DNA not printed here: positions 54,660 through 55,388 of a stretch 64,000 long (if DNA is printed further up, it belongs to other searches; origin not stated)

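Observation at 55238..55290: Fur-family regulator divergent from a VIT-family Fe/Mn transporter, with only about 40 bp between start codons and operator-like symmetry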

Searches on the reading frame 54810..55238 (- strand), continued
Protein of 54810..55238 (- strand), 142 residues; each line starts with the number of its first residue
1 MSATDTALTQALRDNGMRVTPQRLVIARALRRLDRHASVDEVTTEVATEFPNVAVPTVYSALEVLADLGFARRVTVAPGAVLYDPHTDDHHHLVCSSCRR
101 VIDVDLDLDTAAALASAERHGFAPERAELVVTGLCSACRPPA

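Call 54: find_encoding_contigs(protein=P0233, flank=2500, max_places=2)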
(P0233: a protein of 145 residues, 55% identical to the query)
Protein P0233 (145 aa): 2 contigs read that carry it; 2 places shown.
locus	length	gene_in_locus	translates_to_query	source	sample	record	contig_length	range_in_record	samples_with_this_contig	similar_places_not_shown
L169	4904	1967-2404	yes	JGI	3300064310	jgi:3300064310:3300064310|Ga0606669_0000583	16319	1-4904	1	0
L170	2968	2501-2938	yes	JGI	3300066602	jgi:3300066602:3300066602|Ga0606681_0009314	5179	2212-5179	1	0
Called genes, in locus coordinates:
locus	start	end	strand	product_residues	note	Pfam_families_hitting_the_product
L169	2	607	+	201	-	?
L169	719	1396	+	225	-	PF00072:Response_reg, PF00486:Trans_reg_C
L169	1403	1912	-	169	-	PF01988:VIT1 (weak)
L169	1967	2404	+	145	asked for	PF01475:FUR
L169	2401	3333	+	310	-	PF00892:EamA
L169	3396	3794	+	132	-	PF09424:YqeY, PF02637:GatB_Yqey (faint)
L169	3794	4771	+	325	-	PF02562:PhoH, PF13245:AAA_19 (weak), PF13604:AAA_30 (weak)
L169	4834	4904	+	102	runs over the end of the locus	PF02130:YbeY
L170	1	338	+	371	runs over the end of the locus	PF00226:DnaJ, PF01556:DnaJ_C, PF00684:DnaJ_CXXCXGXG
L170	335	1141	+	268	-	PF06325:PrmA, PF05175:MTS, PF13649:Methyltransf_25 (faint)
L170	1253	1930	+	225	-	PF00072:Response_reg, PF00486:Trans_reg_C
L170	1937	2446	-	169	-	PF01988:VIT1 (weak)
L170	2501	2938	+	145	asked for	PF01475:FUR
